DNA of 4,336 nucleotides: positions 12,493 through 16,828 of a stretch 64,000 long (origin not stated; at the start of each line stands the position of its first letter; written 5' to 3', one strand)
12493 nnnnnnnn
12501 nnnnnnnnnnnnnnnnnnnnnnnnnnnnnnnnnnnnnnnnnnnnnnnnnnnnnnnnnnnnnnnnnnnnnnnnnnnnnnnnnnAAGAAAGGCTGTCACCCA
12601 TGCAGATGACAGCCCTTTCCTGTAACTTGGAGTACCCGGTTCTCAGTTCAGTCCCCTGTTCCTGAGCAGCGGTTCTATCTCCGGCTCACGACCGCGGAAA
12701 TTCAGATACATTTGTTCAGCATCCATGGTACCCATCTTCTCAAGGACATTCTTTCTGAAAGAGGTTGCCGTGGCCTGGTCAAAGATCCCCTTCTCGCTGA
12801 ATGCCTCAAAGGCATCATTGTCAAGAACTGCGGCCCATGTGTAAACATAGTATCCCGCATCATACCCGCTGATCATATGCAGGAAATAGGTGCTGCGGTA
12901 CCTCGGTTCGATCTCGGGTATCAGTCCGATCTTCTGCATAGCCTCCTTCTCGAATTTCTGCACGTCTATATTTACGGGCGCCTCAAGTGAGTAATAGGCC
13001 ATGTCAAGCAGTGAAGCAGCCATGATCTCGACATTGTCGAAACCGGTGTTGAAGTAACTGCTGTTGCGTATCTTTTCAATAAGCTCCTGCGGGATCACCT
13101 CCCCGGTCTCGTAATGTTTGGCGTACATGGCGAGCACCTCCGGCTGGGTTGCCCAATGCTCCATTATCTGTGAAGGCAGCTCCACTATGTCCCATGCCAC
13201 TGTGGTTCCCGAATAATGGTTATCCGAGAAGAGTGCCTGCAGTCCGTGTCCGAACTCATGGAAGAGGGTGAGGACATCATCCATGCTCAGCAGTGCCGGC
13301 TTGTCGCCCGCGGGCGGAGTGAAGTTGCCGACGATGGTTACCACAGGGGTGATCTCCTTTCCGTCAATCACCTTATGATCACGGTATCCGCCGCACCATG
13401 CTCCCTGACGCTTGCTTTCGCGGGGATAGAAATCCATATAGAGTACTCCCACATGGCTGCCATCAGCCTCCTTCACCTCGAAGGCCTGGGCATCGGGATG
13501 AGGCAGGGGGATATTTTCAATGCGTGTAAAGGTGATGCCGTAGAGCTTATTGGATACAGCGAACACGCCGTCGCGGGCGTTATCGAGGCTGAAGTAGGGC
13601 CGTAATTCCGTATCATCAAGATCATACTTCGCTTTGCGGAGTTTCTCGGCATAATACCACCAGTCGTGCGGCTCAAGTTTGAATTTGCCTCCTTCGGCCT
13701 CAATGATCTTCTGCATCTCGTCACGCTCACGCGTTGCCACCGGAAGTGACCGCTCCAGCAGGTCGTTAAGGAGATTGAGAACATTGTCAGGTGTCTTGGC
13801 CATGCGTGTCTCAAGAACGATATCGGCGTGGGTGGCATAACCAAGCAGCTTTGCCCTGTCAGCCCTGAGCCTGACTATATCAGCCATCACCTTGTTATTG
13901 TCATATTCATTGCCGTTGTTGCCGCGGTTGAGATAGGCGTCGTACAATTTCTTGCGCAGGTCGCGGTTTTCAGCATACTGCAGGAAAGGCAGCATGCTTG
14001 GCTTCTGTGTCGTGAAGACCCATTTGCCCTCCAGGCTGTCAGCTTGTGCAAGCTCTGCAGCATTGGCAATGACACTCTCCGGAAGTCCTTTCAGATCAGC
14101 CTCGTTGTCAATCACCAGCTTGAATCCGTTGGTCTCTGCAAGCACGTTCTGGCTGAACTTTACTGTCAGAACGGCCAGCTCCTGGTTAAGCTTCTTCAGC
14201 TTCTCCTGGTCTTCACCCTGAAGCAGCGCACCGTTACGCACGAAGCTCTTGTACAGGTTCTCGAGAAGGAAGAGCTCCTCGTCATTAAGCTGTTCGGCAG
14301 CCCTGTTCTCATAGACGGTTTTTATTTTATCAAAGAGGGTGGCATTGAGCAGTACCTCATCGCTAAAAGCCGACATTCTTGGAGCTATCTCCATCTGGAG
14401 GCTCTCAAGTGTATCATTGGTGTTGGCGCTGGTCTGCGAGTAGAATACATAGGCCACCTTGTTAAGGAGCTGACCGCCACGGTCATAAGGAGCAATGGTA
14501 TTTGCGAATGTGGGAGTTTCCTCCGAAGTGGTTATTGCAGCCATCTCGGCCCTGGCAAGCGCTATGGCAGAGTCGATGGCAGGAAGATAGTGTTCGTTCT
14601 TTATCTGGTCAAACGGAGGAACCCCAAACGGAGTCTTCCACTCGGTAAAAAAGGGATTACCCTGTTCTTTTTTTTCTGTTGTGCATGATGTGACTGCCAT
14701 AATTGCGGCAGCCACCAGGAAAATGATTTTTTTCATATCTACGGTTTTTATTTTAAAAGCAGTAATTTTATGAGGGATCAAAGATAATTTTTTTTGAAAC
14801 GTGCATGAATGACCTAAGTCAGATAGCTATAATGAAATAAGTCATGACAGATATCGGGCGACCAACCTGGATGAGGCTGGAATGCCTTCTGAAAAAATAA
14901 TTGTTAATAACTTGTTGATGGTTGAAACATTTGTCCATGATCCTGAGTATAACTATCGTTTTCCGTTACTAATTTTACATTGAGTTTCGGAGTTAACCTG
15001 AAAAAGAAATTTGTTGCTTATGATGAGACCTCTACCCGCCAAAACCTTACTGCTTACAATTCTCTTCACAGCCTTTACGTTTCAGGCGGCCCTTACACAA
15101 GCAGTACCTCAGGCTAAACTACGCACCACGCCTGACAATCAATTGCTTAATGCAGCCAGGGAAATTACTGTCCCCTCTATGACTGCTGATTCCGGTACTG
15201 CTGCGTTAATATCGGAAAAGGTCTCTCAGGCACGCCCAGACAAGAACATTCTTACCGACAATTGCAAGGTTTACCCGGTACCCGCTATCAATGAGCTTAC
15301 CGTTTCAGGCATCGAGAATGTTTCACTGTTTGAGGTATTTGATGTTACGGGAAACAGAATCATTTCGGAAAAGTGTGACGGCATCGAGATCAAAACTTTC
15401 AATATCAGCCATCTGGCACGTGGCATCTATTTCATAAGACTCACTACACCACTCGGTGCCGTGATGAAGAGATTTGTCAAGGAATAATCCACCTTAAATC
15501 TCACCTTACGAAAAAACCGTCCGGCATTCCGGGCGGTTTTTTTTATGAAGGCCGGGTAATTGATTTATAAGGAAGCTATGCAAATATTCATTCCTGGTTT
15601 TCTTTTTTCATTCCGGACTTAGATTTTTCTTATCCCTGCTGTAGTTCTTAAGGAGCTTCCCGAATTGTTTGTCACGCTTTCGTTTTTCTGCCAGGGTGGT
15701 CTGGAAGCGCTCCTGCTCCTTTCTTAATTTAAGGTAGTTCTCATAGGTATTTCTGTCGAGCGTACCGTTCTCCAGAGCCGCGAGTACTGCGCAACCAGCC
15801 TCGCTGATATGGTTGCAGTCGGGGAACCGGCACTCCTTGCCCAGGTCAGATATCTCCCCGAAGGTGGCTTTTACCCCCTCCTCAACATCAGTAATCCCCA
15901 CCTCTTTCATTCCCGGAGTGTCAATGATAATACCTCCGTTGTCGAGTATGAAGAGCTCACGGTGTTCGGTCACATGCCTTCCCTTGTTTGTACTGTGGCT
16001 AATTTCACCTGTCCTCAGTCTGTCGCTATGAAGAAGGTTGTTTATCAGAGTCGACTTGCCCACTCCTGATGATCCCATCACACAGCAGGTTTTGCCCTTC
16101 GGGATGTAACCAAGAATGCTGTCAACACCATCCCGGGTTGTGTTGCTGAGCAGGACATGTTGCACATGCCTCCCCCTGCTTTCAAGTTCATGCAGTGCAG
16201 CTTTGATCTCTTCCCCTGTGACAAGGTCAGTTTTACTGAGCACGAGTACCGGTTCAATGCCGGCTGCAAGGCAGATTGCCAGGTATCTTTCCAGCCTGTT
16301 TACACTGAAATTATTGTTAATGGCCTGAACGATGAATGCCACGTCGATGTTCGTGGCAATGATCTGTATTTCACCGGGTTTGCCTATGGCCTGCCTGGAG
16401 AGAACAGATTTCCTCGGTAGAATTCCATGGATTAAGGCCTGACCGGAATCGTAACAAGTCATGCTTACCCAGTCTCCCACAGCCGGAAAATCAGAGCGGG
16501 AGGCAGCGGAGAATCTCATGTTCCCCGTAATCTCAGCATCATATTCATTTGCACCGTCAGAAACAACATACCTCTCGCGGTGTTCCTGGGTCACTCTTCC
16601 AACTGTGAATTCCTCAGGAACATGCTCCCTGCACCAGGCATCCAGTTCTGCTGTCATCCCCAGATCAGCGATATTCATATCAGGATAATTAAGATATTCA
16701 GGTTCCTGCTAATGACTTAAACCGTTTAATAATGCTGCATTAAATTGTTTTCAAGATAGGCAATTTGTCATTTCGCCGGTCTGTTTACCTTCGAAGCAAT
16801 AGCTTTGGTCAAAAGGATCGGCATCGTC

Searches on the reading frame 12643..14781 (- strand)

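Call 80: search_protein_families(library=pfam, proteins=[window:12643-14781:-], max_evalue=0.00001)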
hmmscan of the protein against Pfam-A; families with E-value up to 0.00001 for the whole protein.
window:12643-14781:- (712 aa): 1 family
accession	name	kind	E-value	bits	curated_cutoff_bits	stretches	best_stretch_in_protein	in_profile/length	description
PF01432.26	Peptidase_M3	-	3.8e-125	419.2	27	1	266-710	1-456/457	Peptidase family M3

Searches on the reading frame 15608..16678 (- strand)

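Call 80: search_protein_families(library=pfam, proteins=[window:15608-16678:-], max_evalue=0.00001)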
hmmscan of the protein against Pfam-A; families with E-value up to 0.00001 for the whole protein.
window:15608-16678:- (356 aa): 3 families
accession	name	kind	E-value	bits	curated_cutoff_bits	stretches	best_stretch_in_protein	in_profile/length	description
PF03193.22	RsgA_GTPase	-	1.3e-50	172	30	1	86-262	1-173/174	RsgA GTPase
PF01926.29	MMR_HSR1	-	5e-08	33.5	21.9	1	198-275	2-72/113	50S ribosome-binding GTPase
PF00005.33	ABC_tran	-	8e-06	26.9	25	0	191-232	7-51/137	ABC transporter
